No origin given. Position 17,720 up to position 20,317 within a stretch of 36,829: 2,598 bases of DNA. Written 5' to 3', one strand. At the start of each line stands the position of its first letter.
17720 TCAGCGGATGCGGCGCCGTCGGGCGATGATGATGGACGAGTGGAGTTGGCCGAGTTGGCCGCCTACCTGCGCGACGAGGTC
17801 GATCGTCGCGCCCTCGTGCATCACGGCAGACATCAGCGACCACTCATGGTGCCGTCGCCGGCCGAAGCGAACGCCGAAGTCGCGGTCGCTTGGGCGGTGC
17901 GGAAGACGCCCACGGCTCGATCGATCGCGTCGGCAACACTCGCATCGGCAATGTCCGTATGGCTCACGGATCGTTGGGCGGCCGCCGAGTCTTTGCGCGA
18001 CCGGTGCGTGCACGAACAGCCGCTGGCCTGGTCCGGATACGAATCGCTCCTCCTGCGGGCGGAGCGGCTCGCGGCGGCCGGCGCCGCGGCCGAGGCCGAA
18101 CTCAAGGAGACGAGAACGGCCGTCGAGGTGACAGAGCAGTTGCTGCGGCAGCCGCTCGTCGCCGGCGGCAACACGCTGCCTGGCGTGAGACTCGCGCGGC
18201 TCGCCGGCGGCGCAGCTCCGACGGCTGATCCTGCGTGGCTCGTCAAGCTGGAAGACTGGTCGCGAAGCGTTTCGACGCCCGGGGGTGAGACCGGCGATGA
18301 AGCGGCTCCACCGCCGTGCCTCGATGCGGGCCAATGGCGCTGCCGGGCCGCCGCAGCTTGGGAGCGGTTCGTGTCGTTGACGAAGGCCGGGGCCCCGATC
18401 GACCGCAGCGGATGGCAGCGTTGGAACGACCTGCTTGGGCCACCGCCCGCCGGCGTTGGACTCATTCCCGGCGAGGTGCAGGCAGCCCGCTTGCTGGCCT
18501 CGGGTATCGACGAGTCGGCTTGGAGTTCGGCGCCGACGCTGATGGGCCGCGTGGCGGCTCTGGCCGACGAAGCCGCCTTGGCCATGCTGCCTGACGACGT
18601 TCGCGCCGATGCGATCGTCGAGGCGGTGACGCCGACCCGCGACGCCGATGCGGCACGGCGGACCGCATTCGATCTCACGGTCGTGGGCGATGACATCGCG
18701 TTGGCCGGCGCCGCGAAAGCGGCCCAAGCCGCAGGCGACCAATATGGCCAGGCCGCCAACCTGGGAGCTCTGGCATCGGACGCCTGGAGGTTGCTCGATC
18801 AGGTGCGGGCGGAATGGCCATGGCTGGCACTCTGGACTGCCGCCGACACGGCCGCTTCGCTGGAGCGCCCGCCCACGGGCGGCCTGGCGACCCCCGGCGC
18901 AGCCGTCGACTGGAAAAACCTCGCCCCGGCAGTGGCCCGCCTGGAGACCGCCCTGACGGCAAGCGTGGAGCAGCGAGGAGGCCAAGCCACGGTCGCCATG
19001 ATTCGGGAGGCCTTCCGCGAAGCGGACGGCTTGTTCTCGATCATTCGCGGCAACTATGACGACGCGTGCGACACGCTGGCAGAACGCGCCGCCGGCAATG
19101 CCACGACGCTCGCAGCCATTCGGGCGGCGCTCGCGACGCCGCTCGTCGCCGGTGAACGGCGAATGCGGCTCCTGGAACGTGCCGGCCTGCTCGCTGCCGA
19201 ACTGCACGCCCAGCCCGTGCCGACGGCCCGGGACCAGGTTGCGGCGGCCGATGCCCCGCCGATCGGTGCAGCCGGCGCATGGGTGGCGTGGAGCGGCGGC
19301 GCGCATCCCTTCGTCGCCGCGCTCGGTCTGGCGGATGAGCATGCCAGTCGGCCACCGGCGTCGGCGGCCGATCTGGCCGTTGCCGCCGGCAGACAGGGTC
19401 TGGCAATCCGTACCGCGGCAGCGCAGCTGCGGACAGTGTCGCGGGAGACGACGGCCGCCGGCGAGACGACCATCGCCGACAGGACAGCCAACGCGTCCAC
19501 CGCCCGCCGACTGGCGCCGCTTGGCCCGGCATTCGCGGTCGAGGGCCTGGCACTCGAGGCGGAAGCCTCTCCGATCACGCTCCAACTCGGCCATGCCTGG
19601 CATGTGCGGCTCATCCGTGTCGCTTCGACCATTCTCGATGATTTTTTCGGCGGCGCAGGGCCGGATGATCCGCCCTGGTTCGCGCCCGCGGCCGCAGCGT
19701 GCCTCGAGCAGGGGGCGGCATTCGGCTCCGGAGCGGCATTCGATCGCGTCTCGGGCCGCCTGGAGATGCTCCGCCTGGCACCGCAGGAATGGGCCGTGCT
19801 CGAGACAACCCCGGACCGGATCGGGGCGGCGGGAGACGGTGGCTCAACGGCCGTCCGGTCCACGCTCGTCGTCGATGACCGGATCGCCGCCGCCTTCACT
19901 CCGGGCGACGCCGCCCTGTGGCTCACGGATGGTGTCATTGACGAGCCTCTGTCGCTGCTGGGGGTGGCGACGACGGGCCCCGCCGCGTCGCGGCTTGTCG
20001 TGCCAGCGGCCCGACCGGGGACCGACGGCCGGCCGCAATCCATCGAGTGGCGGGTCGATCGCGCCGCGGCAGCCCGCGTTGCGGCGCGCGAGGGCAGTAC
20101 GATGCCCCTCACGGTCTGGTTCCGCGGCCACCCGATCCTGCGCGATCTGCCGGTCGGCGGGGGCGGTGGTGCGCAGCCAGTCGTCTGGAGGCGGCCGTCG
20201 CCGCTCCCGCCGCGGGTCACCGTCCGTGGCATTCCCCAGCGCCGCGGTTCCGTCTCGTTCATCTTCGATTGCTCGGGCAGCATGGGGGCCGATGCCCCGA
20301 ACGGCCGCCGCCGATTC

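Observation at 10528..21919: Divergent from tssK: a caspase / pseudo-caspase pair of giant membrane-anchored proteins, one with a vWA domain, as a candidate new T6SS-associated envelope module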

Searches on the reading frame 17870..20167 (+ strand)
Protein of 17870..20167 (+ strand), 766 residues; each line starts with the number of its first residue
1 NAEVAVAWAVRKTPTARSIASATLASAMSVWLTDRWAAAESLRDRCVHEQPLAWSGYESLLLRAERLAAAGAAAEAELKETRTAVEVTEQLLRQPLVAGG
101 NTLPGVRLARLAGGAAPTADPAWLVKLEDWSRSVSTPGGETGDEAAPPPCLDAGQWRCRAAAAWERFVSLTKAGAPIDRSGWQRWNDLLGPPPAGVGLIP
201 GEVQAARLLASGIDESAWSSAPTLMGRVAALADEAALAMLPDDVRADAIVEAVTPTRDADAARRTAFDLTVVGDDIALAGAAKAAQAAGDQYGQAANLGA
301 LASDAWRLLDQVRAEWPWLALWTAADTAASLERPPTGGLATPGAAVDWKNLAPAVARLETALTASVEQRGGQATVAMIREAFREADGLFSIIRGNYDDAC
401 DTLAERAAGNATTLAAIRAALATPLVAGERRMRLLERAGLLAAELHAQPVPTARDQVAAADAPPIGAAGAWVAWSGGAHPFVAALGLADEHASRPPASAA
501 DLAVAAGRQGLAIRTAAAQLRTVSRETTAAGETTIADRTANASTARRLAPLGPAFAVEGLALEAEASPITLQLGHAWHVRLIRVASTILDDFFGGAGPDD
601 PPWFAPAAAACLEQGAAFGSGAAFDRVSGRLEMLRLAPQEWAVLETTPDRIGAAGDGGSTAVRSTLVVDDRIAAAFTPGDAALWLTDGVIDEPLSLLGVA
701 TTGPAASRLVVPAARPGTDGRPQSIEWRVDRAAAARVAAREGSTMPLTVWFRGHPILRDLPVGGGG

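Call 68: search_protein_representatives(alignment_id=A5)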
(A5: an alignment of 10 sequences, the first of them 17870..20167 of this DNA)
Query: 10 sequences, 762 profile positions. Proteins with E-value up to 0.001 (for the whole library): 782; up to 1e-10: 498; up to 1e-30: 140. The best 150 are listed.
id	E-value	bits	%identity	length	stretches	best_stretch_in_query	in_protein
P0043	3.4e-278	941.5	-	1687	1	1-761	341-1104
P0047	9.4e-267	903.7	-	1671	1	2-762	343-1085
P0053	1.0e-249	847.3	-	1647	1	2-761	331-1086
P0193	3.1e-198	677.1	-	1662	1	1-761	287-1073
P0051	1.0e-197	675.4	-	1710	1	2-760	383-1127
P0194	8.5e-192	655.8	-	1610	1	1-760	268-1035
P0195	2.7e-188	644.3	-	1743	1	4-761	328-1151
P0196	4.4e-172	590.6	-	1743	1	3-761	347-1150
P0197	2.8e-160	551.6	-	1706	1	3-762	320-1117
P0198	8.9e-148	510.3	-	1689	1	4-761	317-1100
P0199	3.2e-143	495.2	-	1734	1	4-760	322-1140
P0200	3.7e-141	488.4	-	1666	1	3-761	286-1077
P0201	6.5e-138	477.7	-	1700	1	3-761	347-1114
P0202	1.4e-133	463.3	-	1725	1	8-761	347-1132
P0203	1.3e-131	456.8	-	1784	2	138-761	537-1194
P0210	6.1e-63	229.8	-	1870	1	30-753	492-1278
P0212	1.2e-61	225.5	-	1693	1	32-752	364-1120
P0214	5.3e-59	216.7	-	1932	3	138-480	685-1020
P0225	6.7e-52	193.2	-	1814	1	25-759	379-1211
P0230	1.8e-49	185.2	-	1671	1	33-751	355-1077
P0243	6.9e-45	170.0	-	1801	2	29-752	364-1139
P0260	9.3e-40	153.1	-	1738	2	196-753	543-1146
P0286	4.7e-36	140.8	-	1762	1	29-759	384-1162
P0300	7.1e-34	133.6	-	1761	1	17-726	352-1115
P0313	6.0e-33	130.6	-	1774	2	193-759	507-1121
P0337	1.2e-29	119.7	-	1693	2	203-757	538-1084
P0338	1.2e-29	119.7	-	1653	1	48-759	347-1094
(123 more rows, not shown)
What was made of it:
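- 16838..21919 (+): Giant 2 (1693 aa): N-in single-pass membrane protein made of pseudo-caspase, long Ala-rich region, VWA(MIDAS) domain and a beta-rich C-terminus. A profile of aa 345-1110 finds 782 clusters at 50% identity; most of the 150 listed are 1.5-1.9 kaa with the match at about residues 330-1100 (call 68).
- On T6SS membrane complex TssJLM: A profile of giant 2 aa 345-1110 returned (among the 150 hits listed) proteins of giant-2 size and layout (call 68).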

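Call 69: find_encoding_contigs(protein=P0230, flank=10000, max_places=2)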
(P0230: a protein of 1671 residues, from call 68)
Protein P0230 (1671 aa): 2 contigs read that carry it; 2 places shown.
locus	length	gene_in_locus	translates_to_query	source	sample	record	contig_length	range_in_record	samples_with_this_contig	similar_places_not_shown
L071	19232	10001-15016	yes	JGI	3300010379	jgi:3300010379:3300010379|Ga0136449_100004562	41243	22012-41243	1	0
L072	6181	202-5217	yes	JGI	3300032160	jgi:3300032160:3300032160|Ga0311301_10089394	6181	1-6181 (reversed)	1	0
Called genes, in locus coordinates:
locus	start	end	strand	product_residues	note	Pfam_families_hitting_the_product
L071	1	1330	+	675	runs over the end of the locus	-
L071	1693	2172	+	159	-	PF05638:T6SS_HCP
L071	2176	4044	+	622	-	PF05954:Phage_GPD, PF04717:Phage_base_V, PF22178:Gp5_trimer_C, PF06715:Gp5_C (faint)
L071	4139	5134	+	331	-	PF16697:Yop-YscD_cpl, PF00498:FHA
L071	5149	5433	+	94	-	PF05488:PAAR_motif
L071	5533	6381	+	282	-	PF14326:DUF4384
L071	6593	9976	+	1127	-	PF25175:Beta-prop_WDR5, PF23414:Beta-prop_EML_2 (weak), PF23381:Beta-prop_IFT122_1st, PF24817:WD40_WDHD1_1st, PF23381:Beta-prop_IFT122_1st, PF25174:Beta-prop_THOC3, PF00400:WD40, PF00656:Peptidase_C14, +24 more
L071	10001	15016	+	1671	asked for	PF13519:VWA_2 (faint)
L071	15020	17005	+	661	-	PF00069:Pkinase, PF07714:PK_Tyr_Ser-Thr, PF13424:TPR_12 (faint), PF00515:TPR_1, PF07719:TPR_2 (weak), PF13181:TPR_8 (weak), PF13432:TPR_16 (weak), PF13414:TPR_11, +4 more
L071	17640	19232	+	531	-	?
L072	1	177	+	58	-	?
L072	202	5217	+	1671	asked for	PF13519:VWA_2 (faint)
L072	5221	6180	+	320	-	?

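Call 70: search_protein_families(library=pfam, proteins=[P0210, P0230, P0260, P0300, P0338], max_evalue=0.01)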
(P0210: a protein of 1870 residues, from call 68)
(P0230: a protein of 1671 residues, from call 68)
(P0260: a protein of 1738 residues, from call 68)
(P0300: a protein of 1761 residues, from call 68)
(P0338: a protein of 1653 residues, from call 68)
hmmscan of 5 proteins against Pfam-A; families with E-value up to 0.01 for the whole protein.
P0210 (1870 aa): 3 families
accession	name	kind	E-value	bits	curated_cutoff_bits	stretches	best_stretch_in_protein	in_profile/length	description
PF00092.34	VWA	-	5.9e-07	30.3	23.8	1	1417-1533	56-170/174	von Willebrand factor type A domain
PF00656.27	Peptidase_C14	-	4.6e-05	23.6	21.4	1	154-327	68-224/233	Caspase domain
PF13519.12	VWA_2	-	0.0012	19.9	27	0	1413-1465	54-106/107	von Willebrand factor type A domain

P0230 (1671 aa): 2 families
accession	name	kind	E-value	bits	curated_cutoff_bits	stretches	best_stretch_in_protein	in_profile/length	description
PF13519.12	VWA_2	-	4.8e-07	30.8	27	0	1116-1172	1-49/107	von Willebrand factor type A domain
PF00092.34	VWA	-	0.00012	22.8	23.8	0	1241-1340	81-167/174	von Willebrand factor type A domain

P0260 (1738 aa): 2 families
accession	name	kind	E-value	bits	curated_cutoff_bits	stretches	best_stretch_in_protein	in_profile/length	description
PF00092.34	VWA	-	1.9e-05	25.4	23.8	1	1292-1407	63-169/174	von Willebrand factor type A domain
PF13519.12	VWA_2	-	0.0052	17.8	27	0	1183-1220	1-36/107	von Willebrand factor type A domain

P0300 (1761 aa): 1 family
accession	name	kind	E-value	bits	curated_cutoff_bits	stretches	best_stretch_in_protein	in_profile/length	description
PF13519.12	VWA_2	-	0.0005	21.1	27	0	1172-1232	1-48/107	von Willebrand factor type A domain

P0338 (1653 aa): 3 families
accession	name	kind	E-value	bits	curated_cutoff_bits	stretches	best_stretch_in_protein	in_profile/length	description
PF13519.12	VWA_2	-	2.5e-10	41.3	27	1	1126-1245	1-106/107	von Willebrand factor type A domain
PF13768.12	VWA_3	-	2.1e-06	28.3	27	1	1185-1298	45-151/155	von Willebrand factor type A domain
PF00656.27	Peptidase_C14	-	0.0016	18.6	21.4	1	67-246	25-196/233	Caspase domain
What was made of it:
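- On Caspase-hemoglobinase fold / Peptidase_C14 (clan CD): Distant relative P0210 does pass PF00656 (23.6 bits against 21.4, call 70).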

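Call 71: find_encoding_contigs(protein=P0338, flank=10000, max_places=3)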
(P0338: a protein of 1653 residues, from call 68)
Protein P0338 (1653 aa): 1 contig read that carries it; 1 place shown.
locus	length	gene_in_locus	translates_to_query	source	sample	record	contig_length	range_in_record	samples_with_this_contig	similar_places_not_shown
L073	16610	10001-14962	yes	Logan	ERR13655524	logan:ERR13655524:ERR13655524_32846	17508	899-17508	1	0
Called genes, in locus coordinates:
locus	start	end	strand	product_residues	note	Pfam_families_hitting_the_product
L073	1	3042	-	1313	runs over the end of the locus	?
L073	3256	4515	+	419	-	-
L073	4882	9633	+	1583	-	-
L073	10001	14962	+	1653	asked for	PF13519:VWA_2, PF13768:VWA_3 (weak)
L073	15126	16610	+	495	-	?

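Call 75: list_cluster_members(proteins=[P0210, P0214, P0225, P0230, P0243, P0260, P0286, P0300, P0313, P0338])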
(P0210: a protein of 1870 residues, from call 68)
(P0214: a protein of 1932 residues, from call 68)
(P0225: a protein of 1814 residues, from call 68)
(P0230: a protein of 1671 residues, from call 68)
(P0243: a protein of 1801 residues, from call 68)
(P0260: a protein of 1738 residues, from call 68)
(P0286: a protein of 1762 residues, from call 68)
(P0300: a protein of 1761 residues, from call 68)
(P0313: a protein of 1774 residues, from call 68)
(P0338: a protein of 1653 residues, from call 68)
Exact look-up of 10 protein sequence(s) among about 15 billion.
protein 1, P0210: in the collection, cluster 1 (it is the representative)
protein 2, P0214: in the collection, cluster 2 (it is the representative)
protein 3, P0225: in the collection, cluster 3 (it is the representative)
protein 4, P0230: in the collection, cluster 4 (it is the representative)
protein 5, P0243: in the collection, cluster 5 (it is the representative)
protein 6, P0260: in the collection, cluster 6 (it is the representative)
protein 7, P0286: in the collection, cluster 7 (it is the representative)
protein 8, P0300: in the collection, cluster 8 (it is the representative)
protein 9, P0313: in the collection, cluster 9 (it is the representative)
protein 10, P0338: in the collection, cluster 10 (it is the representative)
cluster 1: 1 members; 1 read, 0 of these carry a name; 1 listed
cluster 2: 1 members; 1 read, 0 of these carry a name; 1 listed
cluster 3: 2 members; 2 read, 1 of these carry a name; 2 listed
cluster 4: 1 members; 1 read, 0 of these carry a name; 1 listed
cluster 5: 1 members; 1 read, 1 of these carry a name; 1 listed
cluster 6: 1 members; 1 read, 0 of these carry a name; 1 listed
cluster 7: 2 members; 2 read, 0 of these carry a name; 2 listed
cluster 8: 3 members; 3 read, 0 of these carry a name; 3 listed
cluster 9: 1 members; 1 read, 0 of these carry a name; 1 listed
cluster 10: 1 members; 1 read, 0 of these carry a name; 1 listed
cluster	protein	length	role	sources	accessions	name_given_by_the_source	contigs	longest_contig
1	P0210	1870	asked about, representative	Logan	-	-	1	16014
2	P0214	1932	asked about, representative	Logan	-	-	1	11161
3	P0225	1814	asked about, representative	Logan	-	-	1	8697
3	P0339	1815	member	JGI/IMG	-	Mg-chelatase subunit ChlD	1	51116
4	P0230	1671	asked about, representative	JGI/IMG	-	-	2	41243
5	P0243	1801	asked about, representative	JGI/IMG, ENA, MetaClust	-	\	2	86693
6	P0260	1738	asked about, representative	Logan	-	-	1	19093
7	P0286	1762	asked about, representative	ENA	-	-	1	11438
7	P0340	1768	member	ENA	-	-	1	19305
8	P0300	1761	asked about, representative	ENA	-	-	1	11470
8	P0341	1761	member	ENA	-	-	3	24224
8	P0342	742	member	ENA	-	-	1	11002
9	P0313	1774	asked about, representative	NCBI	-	-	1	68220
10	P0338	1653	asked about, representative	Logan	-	-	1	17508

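Call 82: find_related_loci(query=A8, collection=metagenome_contigs, flank=10000)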
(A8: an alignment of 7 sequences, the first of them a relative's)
Query A8 (1671 aa) in metagenome_contigs; peptide patterns used: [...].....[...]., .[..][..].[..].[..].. (x = any residue, [..] = any of these).
600 stretches matched a pattern (row limit reached: there are more); 21 encode a relative of the query (tblastn E <= 1e-3); 21 distinct loci.
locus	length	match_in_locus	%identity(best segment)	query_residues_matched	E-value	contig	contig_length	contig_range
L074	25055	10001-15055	77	1-1671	0e+0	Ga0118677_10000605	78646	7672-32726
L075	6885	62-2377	70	900-1671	0e+0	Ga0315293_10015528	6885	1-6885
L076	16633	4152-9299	40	7-1669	0e+0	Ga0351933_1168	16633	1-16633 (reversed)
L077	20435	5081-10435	35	8-1669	0e+0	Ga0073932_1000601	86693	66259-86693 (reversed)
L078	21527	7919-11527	38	486-1669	0e+0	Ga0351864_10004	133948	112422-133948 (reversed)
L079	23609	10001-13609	38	486-1669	0e+0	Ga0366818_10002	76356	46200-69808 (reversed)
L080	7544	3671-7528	37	14-1274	0e+0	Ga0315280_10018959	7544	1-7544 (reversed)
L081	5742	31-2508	43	877-1671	0e+0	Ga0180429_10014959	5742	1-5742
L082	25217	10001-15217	37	14-1669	0e+0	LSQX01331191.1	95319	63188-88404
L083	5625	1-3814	33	496-1669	4e-121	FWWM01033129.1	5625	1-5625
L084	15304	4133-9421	34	7-1669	0e+0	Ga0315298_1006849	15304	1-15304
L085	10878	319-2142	31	1068-1668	6e-68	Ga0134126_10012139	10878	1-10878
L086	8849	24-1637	31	1116-1668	3e-57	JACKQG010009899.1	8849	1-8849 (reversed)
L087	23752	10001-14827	30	54-1669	2e-53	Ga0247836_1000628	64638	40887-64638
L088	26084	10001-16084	24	150-1349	6e-29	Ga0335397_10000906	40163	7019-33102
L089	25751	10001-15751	30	57-1595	7e-23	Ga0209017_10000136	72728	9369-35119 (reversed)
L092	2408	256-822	27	1110-1345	1e-13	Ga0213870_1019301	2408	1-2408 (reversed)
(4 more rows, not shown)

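Call 86: search_protein_families(library=pfam, proteins=[L089:9593-14560:+, L089:14576-19402:+, L089:19413-20996:-, L089:21196-22350:+, L089:22340-23812:-, L089:23784-25700:-, L088:19332-20723:-, L088:20823-21902:+], max_evalue=0.01)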
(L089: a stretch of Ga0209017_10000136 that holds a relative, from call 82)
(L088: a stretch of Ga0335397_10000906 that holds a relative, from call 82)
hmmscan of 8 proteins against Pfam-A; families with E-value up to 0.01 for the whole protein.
L089:9593-14560:+ (1655 aa): 2 families
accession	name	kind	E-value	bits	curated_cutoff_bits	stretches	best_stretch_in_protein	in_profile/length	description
PF13519.12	VWA_2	-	4.5e-05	24.5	27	1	1098-1227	1-106/107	von Willebrand factor type A domain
PF00092.34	VWA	-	0.00011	22.9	23.8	1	1098-1282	2-150/174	von Willebrand factor type A domain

L089:14576-19402:+ (1608 aa): 3 families
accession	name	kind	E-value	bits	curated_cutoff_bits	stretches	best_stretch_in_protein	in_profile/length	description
PF13620.12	CarboxypepD_reg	-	3.8e-09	37.2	32.3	1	1522-1600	2-81/82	Carboxypeptidase regulatory-like domain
PF17210.9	SdrD_B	-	3.1e-06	27.8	29.7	1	1534-1585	25-73/112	SdrD B-like domain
PF11974.14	bMG3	-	0.0026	18.1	34.9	1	1531-1573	26-63/103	Bacterial alpha-2-macroglobulin MG3 domain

L089:19413-20996:- (527 aa): 0 families

L089:21196-22350:+ (384 aa): 1 family
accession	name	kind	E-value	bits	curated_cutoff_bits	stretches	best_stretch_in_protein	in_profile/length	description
PF13646.12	HEAT_2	-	0.0029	18.3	27.7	0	136-179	15-54/88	HEAT repeats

L089:22340-23812:- (490 aa): 1 family
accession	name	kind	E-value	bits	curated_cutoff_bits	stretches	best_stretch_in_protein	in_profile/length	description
PF07394.17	DUF1501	-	6.5e-159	529.7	27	1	73-484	1-385/390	Protein of unknown function (DUF1501)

L089:23784-25700:- (638 aa): 2 families
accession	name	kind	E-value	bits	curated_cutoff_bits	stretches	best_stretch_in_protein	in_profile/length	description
PF07587.16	PSD1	-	3.5e-85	285.8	28.5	1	114-351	1-244/244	Protein of unknown function (DUF1553)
PF13385.13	Laminin_G_3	-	6.9e-09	36.4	27.6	1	531-566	114-149/151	Concanavalin A-like lectin/glucanases superfamily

L088:19332-20723:- (463 aa): 1 family
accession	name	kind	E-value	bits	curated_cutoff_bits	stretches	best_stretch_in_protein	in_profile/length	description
PF13557.12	Phenol_MetA_deg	-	0.003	18.1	22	1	275-341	53-128/242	Putative MetA-pathway of phenol degradation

L088:20823-21902:+ (359 aa): 1 family
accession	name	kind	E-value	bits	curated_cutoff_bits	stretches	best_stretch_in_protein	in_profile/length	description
PF13646.12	HEAT_2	-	1.9e-06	28.5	27.7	1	119-182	11-68/88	HEAT repeats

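Call 100: search_protein_families(library=pfam, proteins=[L074:17031-19220:-, L074:20082-20939:+, L074:20941-22335:+, L074:22738-23892:-, L074:24069-24899:+, L082:17791-20199:-, L082:20581-24072:-, L082:24189-25208:-], max_evalue=0.001)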
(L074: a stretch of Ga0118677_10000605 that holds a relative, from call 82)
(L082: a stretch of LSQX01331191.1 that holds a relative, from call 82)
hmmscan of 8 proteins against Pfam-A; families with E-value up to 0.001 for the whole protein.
L074:17031-19220:- (729 aa): 0 families

L074:20082-20939:+ (285 aa): 4 families
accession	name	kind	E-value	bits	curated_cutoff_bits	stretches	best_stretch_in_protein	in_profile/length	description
PF12951.13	PATR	-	2.8e-08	34.1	27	1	214-241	1-28/30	Passenger-associated-transport-repeat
PF18911.6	PKD_4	-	1.3e-05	25.5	27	1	140-182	42-85/85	PKD domain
PF22352.2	K319L-like_PKD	-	7.5e-05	23.1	27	1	122-182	28-84/84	K319L-like, PKD domain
PF00801.26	PKD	-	0.00064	20.1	23.5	1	142-179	39-78/80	PKD domain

L074:20941-22335:+ (464 aa): 1 family
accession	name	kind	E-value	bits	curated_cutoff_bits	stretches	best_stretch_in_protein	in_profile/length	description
PF01120.23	Alpha_L_fucos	-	5.4e-80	269.9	25.2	1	56-357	18-345/345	Alpha-L-fucosidase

L074:22738-23892:- (384 aa): 1 family
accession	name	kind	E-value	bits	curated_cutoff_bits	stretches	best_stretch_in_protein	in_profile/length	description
PF01208.23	URO-D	-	3.9e-08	33.1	23.9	1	192-381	153-345/346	Uroporphyrinogen decarboxylase (URO-D)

L074:24069-24899:+ (276 aa): 0 families

L082:17791-20199:- (802 aa): 0 families

L082:20581-24072:- (1163 aa): 1 family
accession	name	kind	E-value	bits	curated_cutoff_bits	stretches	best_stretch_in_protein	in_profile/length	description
PF05359.17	DUF748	-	0.00019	20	50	0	44-321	10-280/1037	Domain of Unknown Function (DUF748)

L082:24189-25208:- (339 aa): 0 families
